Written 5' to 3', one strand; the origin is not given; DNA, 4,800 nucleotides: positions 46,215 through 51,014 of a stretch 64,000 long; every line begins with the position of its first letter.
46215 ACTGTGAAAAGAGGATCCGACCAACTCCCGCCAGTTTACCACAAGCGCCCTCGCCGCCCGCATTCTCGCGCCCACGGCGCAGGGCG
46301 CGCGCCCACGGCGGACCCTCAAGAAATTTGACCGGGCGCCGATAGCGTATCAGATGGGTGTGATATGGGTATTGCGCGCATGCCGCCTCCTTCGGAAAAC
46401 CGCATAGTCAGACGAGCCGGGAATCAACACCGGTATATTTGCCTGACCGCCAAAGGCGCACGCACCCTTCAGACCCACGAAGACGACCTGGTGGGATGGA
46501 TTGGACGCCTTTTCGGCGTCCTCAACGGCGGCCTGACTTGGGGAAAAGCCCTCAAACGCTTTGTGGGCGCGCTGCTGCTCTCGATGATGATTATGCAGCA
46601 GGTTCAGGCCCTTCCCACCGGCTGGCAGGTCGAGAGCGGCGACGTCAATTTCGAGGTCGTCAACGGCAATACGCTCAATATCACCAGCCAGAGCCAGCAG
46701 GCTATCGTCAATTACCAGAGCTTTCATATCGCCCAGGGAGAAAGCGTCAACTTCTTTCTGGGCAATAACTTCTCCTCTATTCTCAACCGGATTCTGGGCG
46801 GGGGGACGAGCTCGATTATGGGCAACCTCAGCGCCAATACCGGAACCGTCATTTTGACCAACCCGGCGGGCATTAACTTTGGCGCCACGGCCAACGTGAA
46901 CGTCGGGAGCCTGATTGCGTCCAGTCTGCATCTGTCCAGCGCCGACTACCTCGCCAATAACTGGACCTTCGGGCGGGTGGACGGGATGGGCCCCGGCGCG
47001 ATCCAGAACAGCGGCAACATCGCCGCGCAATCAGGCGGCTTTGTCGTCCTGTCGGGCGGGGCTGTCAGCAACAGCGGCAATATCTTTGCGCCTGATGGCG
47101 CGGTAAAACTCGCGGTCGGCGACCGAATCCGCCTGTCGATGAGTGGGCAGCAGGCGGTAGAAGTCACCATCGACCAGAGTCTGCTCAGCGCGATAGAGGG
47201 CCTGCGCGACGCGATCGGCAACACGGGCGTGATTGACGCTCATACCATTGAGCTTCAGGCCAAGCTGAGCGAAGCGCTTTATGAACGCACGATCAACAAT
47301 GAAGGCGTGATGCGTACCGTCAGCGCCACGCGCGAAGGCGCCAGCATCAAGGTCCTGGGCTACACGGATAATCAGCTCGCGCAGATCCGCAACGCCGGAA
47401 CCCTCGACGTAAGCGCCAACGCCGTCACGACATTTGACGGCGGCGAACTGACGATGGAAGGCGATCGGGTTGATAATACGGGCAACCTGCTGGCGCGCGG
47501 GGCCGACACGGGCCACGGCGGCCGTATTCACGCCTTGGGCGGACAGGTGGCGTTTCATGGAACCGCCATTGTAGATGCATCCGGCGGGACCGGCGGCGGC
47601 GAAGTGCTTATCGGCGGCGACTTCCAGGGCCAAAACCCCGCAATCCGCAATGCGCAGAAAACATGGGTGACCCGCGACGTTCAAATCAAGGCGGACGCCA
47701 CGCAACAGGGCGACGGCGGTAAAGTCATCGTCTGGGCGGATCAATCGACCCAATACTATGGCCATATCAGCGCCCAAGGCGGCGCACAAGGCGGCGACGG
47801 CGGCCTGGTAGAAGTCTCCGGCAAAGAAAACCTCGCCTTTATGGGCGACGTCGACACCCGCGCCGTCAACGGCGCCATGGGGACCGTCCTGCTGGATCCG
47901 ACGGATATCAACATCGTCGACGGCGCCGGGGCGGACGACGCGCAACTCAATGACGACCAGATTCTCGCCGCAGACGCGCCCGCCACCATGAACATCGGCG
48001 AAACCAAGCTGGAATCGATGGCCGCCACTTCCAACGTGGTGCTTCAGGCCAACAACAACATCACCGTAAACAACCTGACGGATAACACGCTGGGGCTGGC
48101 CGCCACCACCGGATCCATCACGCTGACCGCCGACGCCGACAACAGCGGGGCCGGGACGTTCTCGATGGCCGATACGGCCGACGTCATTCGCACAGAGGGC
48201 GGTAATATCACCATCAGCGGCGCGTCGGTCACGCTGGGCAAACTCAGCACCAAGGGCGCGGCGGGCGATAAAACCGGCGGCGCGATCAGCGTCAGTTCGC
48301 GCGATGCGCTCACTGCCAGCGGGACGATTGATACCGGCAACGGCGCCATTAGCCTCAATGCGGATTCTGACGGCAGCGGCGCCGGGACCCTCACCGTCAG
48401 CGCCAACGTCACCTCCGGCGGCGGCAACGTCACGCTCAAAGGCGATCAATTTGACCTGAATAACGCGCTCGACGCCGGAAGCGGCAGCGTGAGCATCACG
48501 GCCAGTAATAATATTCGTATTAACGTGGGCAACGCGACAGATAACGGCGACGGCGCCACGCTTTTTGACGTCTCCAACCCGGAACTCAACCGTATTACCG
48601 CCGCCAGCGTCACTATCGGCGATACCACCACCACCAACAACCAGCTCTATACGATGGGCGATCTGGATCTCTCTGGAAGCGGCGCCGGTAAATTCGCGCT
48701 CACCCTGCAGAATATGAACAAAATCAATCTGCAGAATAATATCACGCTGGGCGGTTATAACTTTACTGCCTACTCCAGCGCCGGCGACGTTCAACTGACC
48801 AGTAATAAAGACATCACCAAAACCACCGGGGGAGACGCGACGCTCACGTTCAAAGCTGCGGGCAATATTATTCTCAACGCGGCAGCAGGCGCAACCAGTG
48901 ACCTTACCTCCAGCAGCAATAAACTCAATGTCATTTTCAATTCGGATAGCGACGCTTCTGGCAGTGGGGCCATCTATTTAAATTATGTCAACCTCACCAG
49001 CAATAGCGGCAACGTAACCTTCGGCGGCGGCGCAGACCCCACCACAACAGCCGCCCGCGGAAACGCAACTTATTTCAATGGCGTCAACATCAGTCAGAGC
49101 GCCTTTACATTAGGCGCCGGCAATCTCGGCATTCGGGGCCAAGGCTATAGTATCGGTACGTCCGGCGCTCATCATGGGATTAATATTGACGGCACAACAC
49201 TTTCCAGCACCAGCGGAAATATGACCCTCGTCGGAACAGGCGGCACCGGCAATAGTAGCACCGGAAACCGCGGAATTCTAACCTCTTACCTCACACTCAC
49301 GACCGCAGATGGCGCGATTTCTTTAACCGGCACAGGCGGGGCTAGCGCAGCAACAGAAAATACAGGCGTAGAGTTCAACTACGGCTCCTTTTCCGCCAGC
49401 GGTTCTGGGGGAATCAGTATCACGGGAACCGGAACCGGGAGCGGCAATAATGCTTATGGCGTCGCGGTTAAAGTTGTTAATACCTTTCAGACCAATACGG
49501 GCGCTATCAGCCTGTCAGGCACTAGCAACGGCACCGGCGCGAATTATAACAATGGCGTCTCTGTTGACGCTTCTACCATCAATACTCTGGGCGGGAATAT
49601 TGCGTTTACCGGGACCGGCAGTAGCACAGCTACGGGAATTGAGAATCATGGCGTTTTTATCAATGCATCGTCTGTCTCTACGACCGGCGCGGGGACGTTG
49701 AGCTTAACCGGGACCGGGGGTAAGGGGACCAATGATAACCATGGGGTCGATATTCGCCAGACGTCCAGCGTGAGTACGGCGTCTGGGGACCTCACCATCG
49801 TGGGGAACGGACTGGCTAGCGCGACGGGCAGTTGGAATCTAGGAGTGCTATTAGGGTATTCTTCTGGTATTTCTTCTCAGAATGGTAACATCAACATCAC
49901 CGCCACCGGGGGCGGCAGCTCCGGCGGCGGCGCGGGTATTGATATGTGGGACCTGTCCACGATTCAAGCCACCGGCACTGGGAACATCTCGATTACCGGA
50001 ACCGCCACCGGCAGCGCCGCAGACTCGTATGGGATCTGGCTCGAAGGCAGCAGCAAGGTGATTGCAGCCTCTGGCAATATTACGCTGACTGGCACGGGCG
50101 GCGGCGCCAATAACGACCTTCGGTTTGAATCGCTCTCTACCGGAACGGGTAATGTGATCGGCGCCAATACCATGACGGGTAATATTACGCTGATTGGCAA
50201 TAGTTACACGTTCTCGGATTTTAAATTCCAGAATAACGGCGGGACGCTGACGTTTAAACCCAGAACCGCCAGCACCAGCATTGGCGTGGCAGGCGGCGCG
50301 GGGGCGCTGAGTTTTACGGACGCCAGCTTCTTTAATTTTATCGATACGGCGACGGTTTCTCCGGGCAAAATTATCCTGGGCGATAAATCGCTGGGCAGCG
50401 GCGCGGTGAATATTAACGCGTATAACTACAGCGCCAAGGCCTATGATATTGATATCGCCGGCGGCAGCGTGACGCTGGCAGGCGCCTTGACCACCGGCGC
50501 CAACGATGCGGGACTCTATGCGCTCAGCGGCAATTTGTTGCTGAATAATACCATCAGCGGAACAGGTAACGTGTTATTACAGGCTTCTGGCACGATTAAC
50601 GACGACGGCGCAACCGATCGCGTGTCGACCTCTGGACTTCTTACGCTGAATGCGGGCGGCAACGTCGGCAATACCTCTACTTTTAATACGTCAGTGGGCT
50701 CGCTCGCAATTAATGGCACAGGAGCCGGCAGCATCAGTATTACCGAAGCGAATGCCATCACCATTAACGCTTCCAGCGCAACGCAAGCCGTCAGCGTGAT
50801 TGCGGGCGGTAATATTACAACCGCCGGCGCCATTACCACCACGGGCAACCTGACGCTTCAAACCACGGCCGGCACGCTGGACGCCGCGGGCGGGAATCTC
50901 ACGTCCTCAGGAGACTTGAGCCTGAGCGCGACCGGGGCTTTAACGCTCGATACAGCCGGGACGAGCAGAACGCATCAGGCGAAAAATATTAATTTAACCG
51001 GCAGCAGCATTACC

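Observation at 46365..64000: Second giant TpsA-like gene longer than 17.6 kb (over 5,800 codons) and still open at the window edge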

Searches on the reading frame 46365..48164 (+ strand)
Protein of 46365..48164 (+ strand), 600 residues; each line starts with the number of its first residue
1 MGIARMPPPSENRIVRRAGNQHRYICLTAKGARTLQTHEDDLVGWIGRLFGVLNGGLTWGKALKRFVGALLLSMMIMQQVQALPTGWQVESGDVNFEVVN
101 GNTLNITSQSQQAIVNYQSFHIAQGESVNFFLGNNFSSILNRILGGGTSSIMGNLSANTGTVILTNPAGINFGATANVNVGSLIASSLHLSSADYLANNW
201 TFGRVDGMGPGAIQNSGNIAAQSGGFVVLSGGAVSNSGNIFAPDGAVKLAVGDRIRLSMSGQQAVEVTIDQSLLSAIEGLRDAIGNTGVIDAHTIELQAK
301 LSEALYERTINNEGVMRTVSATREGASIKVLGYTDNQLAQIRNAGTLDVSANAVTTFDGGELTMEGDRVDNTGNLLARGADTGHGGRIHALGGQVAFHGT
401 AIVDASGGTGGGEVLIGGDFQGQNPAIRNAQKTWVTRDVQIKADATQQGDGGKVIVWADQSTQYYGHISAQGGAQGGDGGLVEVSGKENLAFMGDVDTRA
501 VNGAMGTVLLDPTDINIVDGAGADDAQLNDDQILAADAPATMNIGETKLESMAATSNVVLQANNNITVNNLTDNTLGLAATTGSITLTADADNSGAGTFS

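Call 10: search_protein_families(library=pfam, proteins=[window:46365-47864:+], max_evalue=0.1)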
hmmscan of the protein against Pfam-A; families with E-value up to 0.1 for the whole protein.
window:46365-47864:+ (500 aa): 1 family
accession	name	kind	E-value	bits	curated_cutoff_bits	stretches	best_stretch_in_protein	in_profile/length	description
PF05860.19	TPS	-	1.1e-17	65.3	33.5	1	84-317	5-224/252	TPS secretion domain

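Call 11: search_protein_families(library=ncbifam, proteins=[window:46365-47864:+], max_evalue=0.1)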
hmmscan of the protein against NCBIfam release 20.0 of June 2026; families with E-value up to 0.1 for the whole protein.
window:46365-47864:+ (500 aa): 2 families
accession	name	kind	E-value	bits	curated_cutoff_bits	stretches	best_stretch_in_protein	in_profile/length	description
TIGR01901.1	adhes_NPXG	domain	8.9e-15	54.4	29.1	1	115-189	2-77/79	filamentous hemagglutinin N-terminal domain-containing protein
NF012204.1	adhes_FxxPxG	domain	0.00053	19.9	60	1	108-242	8-136/153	leukotoxin LktA family filamentous adhesin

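Call 71: search_solved_structures(query=window:46365-47864:+, max_evalue=0.01)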
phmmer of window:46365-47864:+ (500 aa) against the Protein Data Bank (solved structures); distinct sequences matched with E-value up to 0.01: 5.
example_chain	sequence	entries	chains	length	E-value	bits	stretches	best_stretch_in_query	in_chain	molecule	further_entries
8cpk_A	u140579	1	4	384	6.1e-50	173.6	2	83-290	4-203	EtpA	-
8vba_A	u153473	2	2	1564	3.3e-47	164.5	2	60-275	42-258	EtpA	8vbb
2odl_A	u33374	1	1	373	1.4e-27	99.8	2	89-258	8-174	Adhesin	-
4i84_A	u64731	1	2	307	9.4e-18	67.4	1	82-338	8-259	Heme/hemopexin-binding protein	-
4rm6_A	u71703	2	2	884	1e-16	64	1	82-338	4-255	Heme/hemopexin-binding protein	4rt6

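Call 80: find_related_loci(query=window:46365-48164:+, collection=genome_contigs, flank=10000)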
Query window:46365-48164:+ (600 aa) in genome_contigs; peptide patterns used: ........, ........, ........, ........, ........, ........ (x = any residue, [..] = any of these).
80 stretches matched a pattern; 25 encode a relative of the query (tblastn E <= 1e-3); 25 distinct loci.
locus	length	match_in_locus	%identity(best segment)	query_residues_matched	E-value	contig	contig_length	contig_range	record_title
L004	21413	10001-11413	40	84-573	5e-75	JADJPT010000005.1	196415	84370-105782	MAG: Betaproteobacteria bacterium isolate Fred_18-Q3-R57-64_BATAC.609 tig00011571-10-1962760, whole genome shotgun seque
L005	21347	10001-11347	37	106-568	2e-73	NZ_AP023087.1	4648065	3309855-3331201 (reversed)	Marinicellulosiphila megalodicopiae strain TOYAMA8 chromosome, complete genome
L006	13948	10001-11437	37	62-527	1e-69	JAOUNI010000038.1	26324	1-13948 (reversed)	MAG: Gammaproteobacteria bacterium isolate 8_1_July_SF_Bin66 8_1_July_SF_Bin66_scaffold_533_c1, whole genome shotgun seq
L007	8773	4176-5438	40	83-521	1e-64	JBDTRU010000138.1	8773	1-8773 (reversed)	MAG: Rhizobacter sp. isolate cluster3_bin.254 NODE_38290_length_8773_cov_22.670911, whole genome shotgun sequence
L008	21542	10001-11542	35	61-597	6e-66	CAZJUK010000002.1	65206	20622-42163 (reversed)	MAG TPA_asm: uncultured Methylophilaceae bacterium isolate SRP155585_co1_126 genome assembly, contig: NODE_66_length_652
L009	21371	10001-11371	37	59-575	1e-58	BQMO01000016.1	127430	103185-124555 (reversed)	MAG: Phycisphaerae bacterium HBSAPP03 DNA, sequence16, whole genome shotgun sequence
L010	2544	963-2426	35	83-525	3e-59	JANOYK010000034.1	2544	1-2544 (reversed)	MAG: Burkholderiales bacterium isolate VAR_83_metabat_129 VAR_83_k141_3028342, whole genome shotgun sequence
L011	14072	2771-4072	38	81-570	2e-57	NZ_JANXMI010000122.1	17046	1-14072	MAG: Rugamonas sp. isolate 337R_concoct_122_sub 337R_k141_543405, whole genome shotgun sequence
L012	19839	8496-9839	37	80-583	1e-56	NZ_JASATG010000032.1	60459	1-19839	Pseudoduganella sp. OTU4001 32, whole genome shotgun sequence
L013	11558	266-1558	38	62-517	3e-55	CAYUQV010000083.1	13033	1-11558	MAG TPA_asm: uncultured Methylocucumis sp. isolate SRP272421_co2_532 genome assembly, contig: NODE_16326_length_13033_co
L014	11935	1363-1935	56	400-589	1e-53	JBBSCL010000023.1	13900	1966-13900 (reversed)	MAG: Leptolyngbyales cyanobacterium isolate metawrap_la6_18 metawrap_la6_18_K_335275_L_13900_cov_39.5724, whole genome s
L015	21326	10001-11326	34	117-593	3e-50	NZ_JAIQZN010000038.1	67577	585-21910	Argonema antarcticum A004/B2 NODE_68_length_67577_cov_13.060104, whole genome shotgun sequence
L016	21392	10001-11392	32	116-599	5e-48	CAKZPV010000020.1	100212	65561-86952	MAG TPA_asm: uncultured Nitrospirae bacterium isolate ERR2094167_bin.119_CONCOCT_v1.1_MAG genome assembly, contig: ERZ65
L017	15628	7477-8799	35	117-593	1e-48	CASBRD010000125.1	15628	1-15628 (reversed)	MAG: uncultured cyanobacterium isolate PMM_0008 genome assembly, contig: PMM_0008_000000000125, whole genome shotgun seq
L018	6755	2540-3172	49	309-512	3e-42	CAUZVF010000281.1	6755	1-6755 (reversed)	MAG: Planctomycetota bacterium isolate CB6_Bottom.34 genome assembly, contig: Ga0310122_10007533, whole genome shotgun s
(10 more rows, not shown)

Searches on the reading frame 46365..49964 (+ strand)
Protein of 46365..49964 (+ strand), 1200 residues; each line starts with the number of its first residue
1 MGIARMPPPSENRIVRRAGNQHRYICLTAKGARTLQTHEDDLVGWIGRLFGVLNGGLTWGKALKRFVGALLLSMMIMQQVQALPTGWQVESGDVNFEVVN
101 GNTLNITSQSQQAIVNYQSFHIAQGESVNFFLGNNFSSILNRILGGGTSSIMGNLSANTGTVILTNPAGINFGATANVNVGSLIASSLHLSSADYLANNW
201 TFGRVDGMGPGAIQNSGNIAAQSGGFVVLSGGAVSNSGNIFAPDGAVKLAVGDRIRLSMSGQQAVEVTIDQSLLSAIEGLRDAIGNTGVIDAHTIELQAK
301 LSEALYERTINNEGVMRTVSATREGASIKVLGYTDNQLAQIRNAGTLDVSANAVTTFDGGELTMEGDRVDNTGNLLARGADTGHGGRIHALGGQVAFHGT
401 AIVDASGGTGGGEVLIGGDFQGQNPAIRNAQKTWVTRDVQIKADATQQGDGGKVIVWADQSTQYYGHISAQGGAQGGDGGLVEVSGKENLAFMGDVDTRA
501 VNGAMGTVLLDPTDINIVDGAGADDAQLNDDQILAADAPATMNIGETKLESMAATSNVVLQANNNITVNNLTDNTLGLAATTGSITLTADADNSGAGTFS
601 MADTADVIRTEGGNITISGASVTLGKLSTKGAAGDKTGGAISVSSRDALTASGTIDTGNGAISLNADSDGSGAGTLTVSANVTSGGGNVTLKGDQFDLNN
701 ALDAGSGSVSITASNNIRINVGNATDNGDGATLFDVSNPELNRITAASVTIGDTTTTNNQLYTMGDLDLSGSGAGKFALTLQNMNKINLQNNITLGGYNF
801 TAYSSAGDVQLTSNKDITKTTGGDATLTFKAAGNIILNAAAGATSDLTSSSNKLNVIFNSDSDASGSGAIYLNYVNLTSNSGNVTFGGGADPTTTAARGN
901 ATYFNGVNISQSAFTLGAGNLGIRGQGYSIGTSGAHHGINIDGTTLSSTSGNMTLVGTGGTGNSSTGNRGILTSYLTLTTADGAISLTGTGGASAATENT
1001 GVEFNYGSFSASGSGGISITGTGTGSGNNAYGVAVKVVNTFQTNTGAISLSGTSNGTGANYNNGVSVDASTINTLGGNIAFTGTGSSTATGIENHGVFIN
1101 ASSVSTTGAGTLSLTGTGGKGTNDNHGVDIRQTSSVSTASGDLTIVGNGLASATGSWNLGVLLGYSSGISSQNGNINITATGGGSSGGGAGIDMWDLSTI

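Call 14: find_homologous_proteins(query=window:46365-49964:+, max_evalue=1e-10)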
Query window:46365-49964:+ (1200 aa): 1395 proteins with E <= 1e-10 among 8000 candidates; the best 120 are listed.
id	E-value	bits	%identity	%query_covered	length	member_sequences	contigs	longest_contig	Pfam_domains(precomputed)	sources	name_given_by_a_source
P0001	9.7e-190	651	38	60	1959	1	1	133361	PF05860.20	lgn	-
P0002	1.1e-163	565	50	53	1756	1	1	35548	PF05860.20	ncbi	-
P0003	7.7e-154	532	44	45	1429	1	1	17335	PF05860.20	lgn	-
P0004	1.9e-137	478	45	38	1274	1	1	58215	PF05860.20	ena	-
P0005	1.9e-135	472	45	38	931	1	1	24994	PF05860.20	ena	-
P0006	2.5e-135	471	45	38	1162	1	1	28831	PF05860.20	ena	-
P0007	1.0e-130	456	50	32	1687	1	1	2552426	PF05860.20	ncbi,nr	ncbi:MAG: filamentous hemagglutinin N-terminal domain-containing protein [Vampirovibrionales bacteri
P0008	1.3e-129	452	64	20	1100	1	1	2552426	PF05860.20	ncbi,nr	ncbi:MAG: filamentous hemagglutinin N-terminal domain-containing protein [Vampirovibrionales bacteri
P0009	2.0e-125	438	38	51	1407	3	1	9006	PF05860.20,PF18676.7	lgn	-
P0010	2.9e-107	378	40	39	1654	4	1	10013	PF05860.20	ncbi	-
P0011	1.3e-102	363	35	53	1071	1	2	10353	PF05860.20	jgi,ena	-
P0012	1.7e-101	359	34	53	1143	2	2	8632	PF05860.20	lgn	-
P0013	1.8e-101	359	32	83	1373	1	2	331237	PF05860.20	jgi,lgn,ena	-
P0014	1.5e-94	336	35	65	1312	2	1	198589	PF05860.20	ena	-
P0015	3.0e-93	332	40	39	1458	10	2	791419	PF05860.20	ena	-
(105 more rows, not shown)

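Call 21: find_encoding_contigs(protein=P0007, flank=10000, max_places=3)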
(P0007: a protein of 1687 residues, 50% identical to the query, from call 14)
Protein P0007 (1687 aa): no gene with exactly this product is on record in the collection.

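Call 41: search_protein_families(library=pfam, proteins=[P0007, P0008], max_evalue=0.01)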
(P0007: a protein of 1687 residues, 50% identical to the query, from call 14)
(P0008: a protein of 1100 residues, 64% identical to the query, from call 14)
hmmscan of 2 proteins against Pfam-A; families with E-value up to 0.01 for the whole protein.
P0007 (1687 aa): 2 families
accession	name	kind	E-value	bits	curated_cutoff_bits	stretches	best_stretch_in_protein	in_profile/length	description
PF05860.19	TPS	-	1.6e-25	90.9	33.5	1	67-297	17-251/252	TPS secretion domain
PF18886.6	DUF5649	-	4.8e-05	24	25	2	969-1024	3-57/68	Repeats of unknown function (DUF5649)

P0008 (1100 aa): 1 family
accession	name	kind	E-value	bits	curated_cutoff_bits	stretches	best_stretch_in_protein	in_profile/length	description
PF05860.19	TPS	-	6.2e-26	92.3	33.5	1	48-278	17-251/252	TPS secretion domain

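Call 59: find_encoding_contigs(protein=P0001, flank=10000, max_places=2)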
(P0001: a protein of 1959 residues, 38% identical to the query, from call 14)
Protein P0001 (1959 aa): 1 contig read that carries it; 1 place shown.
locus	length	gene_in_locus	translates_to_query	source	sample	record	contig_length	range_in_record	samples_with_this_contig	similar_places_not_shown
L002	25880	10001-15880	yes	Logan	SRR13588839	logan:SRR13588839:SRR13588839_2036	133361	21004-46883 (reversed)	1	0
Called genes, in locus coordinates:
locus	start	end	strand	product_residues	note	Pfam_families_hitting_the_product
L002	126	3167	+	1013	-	PF08471:Ribonuc_red_2_N, PF02867:Ribonuc_red_lgC, PF12637:TSCPD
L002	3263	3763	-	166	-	-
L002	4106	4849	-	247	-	PF13405:EF-hand_6 (faint), PF13499:EF-hand_7 (weak), PF00036:EF-hand_1 (faint), PF13202:EF-hand_5 (faint)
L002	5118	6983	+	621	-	PF00512:HisKA, PF02518:HATPase_c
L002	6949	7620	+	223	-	PF00072:Response_reg, PF00196:GerE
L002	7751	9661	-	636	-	PF00005:ABC_tran, PF02463:SMC_N (faint), PF13175:AAA_15 (faint), PF13555:AAA_29 (faint), PF05729:NACHT (faint), PF12848:ABC_tran_Xtn, PF00005:ABC_tran, PF16326:ABC_tran_CTD, +1 more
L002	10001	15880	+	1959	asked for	PF05860:TPS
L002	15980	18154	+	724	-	PF09371:Tex_N, PF22706:Tex_central_region, PF14639:YqgF, PF16921:Tex_YqgF, PF14635:HHH_7, PF12836:HHH_3, PF17674:HHH_9, PF00575:S1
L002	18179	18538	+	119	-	PF03788:LrgA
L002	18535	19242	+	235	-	PF04172:LrgB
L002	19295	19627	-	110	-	-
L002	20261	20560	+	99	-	-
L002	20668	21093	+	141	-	PF00717:Peptidase_S24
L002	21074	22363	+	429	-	PF00817:IMS, PF11799:IMS_C, PF13438:DUF4113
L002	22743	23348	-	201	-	PF00484:Pro_CA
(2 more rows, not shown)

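Call 60: find_encoding_contigs(protein=P0002, flank=10000, max_places=2)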
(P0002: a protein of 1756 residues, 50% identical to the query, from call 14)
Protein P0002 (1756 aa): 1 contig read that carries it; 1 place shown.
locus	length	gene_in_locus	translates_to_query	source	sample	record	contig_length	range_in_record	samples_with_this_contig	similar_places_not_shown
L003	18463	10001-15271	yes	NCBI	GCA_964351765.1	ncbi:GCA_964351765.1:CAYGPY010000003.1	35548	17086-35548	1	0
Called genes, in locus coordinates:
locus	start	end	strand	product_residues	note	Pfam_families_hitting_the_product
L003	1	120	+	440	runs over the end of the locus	PF00202:Aminotran_3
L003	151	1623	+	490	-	PF02133:Transp_cyt_pur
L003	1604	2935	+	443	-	PF14691:Fer4_20, PF00070:Pyr_redox (weak), PF00890:FAD_binding_2 (weak), PF01266:DAO, PF07992:Pyr_redox_2, PF12831:FAD_oxidored (weak), PF13450:NAD_binding_8, PF13738:Pyr_redox_3, +8 more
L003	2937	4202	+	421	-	PF01180:DHO_dh, PF01207:Dus, PF00037:Fer4 (faint), PF12797:Fer4_2 (faint), PF12838:Fer4_7, PF14697:Fer4_21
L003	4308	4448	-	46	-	-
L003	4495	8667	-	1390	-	PF02985:HEAT (faint), PF13646:HEAT_2 (weak)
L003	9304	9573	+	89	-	-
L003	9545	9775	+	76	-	PF00589:Phage_integrase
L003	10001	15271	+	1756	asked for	PF05860:TPS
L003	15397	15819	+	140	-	-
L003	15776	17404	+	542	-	-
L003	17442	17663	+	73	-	PF00589:Phage_integrase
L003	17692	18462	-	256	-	?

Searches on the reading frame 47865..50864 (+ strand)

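Call 10: search_protein_families(library=pfam, proteins=[window:47865-50864:+], max_evalue=0.1)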
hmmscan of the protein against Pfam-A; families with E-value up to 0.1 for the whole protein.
window:47865-50864:+ (1000 aa): 1 family
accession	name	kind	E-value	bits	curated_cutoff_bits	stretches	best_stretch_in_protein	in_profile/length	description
PF18886.6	DUF5649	-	0.0066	17.2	25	1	954-1000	1-47/68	Repeats of unknown function (DUF5649)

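Call 11: search_protein_families(library=ncbifam, proteins=[window:47865-50864:+], max_evalue=0.1)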
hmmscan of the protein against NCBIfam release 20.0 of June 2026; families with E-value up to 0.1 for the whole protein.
window:47865-50864:+ (1000 aa): 0 families
